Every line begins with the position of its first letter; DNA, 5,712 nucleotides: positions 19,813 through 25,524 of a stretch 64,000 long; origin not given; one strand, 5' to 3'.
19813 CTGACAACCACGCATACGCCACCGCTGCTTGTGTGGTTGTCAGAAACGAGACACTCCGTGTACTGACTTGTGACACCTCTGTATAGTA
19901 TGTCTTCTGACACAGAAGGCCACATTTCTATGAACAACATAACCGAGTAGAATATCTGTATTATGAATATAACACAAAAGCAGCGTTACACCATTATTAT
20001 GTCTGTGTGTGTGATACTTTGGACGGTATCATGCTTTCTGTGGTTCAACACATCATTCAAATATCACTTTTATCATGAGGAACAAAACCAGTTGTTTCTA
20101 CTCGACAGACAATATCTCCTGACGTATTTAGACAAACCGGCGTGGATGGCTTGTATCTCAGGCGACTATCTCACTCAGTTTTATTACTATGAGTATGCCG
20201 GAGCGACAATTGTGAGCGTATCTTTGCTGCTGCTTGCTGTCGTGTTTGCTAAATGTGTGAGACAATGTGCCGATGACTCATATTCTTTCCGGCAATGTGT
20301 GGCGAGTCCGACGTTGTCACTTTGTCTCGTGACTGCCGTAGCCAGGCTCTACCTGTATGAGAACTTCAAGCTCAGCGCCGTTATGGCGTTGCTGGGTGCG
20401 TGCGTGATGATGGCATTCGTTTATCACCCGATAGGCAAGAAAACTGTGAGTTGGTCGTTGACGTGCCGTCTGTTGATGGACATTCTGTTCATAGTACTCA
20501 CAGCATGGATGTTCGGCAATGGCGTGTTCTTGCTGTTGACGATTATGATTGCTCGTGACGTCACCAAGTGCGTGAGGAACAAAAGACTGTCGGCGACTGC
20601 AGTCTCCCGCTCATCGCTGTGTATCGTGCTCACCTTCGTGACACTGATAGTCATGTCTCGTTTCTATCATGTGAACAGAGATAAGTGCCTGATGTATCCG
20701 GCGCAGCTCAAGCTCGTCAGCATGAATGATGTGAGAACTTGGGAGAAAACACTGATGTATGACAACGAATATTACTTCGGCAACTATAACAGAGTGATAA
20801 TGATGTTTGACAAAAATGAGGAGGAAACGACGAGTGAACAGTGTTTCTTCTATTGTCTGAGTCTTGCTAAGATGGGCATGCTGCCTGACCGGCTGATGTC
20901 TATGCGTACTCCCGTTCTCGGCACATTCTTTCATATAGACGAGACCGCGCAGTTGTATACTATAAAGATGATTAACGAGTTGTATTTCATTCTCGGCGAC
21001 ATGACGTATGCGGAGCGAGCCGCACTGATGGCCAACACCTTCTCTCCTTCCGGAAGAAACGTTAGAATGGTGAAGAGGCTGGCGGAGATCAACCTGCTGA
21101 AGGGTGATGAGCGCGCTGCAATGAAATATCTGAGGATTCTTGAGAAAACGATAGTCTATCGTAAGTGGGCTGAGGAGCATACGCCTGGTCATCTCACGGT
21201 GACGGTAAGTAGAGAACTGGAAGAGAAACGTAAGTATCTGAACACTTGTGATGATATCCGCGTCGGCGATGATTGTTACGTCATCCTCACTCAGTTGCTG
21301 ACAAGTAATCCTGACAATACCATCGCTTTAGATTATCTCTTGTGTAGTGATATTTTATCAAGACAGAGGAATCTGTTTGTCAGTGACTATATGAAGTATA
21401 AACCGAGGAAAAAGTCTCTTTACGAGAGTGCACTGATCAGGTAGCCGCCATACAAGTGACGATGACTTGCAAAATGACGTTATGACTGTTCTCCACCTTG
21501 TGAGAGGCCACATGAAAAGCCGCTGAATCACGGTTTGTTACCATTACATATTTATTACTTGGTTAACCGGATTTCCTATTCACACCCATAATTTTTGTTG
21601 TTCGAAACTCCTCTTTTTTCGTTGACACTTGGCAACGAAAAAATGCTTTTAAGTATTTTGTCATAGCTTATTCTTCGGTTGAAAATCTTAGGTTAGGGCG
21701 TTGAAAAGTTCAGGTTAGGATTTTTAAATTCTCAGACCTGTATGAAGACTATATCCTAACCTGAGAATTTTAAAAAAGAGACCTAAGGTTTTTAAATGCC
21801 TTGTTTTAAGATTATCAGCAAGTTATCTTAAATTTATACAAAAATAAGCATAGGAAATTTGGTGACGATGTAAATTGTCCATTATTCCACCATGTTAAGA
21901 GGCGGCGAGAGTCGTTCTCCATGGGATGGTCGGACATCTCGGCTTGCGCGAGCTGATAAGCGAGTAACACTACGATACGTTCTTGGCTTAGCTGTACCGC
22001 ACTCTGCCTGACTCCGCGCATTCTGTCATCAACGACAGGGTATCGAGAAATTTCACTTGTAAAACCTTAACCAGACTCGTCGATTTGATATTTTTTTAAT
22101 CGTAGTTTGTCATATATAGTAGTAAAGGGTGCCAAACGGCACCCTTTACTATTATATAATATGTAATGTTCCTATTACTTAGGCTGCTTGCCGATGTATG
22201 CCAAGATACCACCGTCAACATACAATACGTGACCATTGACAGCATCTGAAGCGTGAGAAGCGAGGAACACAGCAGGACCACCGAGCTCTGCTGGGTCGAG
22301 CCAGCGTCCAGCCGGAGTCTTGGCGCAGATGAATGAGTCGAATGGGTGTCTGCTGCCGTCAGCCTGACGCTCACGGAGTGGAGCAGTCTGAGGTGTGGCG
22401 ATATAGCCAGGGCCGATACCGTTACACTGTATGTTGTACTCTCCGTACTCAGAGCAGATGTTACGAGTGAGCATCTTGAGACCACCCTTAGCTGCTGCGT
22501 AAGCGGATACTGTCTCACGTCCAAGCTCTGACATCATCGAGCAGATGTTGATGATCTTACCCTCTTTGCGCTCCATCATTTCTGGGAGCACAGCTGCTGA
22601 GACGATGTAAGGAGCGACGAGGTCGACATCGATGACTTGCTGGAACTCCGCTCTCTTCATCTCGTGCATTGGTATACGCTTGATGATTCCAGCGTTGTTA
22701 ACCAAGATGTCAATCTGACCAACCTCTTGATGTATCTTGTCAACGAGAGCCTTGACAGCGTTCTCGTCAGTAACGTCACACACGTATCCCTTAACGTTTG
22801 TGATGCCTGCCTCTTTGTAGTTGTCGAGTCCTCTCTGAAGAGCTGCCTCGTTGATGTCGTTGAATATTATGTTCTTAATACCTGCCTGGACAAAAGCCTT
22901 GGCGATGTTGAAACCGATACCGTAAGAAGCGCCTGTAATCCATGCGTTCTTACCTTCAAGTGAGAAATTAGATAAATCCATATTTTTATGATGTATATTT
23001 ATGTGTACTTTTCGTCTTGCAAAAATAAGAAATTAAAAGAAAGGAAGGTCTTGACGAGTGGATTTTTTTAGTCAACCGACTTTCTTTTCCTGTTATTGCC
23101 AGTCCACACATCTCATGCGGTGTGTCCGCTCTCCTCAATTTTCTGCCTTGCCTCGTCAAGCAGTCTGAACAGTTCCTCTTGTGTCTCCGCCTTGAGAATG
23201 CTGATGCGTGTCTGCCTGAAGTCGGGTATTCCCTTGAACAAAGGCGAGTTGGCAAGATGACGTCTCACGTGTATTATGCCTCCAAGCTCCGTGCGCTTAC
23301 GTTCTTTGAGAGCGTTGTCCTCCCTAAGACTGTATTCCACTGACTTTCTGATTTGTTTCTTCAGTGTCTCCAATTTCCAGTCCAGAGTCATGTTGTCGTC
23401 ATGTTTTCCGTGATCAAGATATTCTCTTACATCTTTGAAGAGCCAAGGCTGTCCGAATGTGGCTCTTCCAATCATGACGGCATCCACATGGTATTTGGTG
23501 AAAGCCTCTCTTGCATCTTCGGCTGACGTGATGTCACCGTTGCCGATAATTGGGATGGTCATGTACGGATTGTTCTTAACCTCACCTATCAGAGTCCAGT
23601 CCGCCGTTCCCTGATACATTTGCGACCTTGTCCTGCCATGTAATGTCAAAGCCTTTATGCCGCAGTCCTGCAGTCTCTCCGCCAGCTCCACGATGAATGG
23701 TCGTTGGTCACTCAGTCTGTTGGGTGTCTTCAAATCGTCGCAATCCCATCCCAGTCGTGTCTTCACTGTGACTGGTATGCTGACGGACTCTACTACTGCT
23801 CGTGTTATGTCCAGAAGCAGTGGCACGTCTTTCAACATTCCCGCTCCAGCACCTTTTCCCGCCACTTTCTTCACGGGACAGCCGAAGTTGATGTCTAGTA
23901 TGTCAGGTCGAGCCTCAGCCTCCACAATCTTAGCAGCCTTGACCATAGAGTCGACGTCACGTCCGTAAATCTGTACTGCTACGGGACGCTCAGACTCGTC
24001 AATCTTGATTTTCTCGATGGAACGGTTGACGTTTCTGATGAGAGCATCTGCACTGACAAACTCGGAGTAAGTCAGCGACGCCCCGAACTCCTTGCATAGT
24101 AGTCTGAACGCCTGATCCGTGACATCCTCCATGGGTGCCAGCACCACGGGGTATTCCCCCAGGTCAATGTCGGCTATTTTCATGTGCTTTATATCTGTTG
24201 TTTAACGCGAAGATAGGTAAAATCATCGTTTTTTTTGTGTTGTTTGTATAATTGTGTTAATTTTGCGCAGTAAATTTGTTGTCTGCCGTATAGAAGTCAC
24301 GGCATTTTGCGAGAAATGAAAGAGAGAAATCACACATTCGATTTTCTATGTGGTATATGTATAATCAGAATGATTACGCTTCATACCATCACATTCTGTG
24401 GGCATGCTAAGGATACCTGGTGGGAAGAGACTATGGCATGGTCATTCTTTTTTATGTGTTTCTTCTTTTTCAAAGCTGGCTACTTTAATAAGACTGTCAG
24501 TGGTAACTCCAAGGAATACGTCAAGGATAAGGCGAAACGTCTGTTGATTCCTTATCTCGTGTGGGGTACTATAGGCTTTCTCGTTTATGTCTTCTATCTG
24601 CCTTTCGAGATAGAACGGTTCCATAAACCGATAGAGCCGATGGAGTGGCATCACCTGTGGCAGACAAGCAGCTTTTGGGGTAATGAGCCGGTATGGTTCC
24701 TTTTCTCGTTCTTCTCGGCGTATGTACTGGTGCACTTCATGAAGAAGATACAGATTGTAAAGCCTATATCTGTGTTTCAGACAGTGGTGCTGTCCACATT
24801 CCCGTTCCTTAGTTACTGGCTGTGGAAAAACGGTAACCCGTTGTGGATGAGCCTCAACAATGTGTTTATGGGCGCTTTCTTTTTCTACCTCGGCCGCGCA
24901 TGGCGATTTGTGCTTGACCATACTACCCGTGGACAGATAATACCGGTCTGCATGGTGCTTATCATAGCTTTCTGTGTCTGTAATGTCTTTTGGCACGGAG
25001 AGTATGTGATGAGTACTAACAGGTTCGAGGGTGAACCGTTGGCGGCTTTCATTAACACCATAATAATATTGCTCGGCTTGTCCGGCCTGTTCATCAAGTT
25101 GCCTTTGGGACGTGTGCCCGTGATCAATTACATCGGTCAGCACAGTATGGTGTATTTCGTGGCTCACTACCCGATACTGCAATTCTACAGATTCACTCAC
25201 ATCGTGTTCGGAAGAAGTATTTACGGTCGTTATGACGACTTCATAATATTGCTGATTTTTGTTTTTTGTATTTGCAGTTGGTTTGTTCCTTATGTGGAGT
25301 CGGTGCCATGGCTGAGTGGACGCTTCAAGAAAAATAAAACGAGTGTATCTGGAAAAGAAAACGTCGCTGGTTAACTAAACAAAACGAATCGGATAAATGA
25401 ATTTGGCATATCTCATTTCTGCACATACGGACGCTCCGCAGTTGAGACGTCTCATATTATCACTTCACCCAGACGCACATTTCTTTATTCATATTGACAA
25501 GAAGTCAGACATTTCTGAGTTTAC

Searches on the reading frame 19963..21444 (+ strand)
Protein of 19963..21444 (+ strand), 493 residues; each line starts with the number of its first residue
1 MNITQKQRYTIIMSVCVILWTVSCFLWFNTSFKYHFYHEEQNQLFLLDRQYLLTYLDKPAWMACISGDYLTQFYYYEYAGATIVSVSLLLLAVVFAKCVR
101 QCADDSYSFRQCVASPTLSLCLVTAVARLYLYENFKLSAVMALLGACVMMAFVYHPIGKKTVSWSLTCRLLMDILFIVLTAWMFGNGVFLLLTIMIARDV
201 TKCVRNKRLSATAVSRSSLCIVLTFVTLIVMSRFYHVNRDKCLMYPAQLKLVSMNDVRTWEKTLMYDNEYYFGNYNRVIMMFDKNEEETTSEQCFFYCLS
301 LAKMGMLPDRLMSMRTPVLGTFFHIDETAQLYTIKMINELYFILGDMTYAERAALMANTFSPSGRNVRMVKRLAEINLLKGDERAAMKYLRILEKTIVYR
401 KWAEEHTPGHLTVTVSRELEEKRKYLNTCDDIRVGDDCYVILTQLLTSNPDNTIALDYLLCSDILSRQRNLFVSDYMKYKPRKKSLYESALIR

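Call 15: search_protein_families(library=pfam, proteins=[window:19963-21444:+])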
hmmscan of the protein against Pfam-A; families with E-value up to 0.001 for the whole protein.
window:19963-21444:+ (493 aa): 1 family
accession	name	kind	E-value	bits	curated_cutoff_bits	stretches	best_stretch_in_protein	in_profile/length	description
PF19529.4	DUF6057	-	1.6e-99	334.8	29.8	1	12-492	6-512/569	Family of unknown function (DUF6057)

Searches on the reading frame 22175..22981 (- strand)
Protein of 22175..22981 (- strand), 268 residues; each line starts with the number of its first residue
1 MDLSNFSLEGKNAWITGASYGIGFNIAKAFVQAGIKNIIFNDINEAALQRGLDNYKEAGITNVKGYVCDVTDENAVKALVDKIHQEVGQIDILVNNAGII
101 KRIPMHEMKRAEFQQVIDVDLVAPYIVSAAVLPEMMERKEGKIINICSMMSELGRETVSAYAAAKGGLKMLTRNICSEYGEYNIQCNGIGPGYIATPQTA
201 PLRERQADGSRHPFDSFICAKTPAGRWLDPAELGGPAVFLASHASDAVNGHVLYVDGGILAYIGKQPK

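Call 15: search_protein_families(library=pfam, proteins=[window:22175-22981:-])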
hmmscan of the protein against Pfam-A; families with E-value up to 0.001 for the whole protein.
window:22175-22981:- (268 aa): 5 families
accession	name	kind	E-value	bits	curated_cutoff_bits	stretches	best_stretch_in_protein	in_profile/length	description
PF13561.12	adh_short_C2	-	5.9e-58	196.7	27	1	17-259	1-235/236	Enoyl-(Acyl carrier protein) reductase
PF00106.31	adh_short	-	5.9e-57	192.7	26.6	1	11-206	1-194/195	short chain dehydrogenase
PF08659.16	KR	-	5.4e-15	56.2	22.6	1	14-168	4-156/180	KR domain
PF23441.1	SDR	-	1.3e-07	31.7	27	1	14-196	11-196/258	SDR-like rossmann domain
PF02719.21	Polysacc_synt_2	-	0.0001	22.1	20.2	1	15-113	3-100/293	Polysaccharide biosynthesis protein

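Call 42: find_encoding_contigs(protein=window:22175-22981:-, flank=5000, max_places=10)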
Protein window:22175-22981:- (268 aa): no gene with exactly this product is on record in the collection.

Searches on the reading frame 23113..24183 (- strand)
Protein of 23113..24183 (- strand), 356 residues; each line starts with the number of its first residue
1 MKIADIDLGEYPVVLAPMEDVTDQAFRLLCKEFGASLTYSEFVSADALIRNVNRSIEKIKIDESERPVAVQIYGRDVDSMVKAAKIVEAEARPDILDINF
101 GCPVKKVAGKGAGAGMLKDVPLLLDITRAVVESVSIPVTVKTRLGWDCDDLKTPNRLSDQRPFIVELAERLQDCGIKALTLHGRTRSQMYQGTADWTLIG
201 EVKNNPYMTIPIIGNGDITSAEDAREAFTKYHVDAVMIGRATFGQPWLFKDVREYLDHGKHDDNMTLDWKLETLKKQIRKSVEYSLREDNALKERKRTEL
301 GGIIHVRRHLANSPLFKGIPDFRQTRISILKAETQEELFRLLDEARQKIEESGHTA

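Call 92: search_protein_families(library=pfam, proteins=[window:23113-24183:-], max_evalue=0.001)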
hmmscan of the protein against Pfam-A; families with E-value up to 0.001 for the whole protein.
window:23113-24183:- (356 aa): 2 families
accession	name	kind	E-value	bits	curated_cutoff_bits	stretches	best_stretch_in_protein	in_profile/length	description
PF01207.24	Dus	-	2.4e-80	270.4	20.4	1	15-294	2-267/311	Dihydrouridine synthase (Dus)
PF01180.27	DHO_dh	-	5.7e-07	29.4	27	0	199-257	230-288/291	Dihydroorotate dehydrogenase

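Call 93: find_encoding_contigs(protein=window:23113-24183:-, flank=10000, max_places=8)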
Protein window:23113-24183:- (356 aa): no gene with exactly this product is on record in the collection.

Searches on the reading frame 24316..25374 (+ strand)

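Call 92: search_protein_families(library=pfam, proteins=[window:24316-25374:+], max_evalue=0.001)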
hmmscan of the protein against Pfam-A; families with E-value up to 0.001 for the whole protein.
window:24316-25374:+ (352 aa): 1 family
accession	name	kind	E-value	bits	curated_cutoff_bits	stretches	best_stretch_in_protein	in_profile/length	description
PF01757.29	Acyl_transf_3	-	1.3e-25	90.6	31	1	7-323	3-324/326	Acyltransferase domain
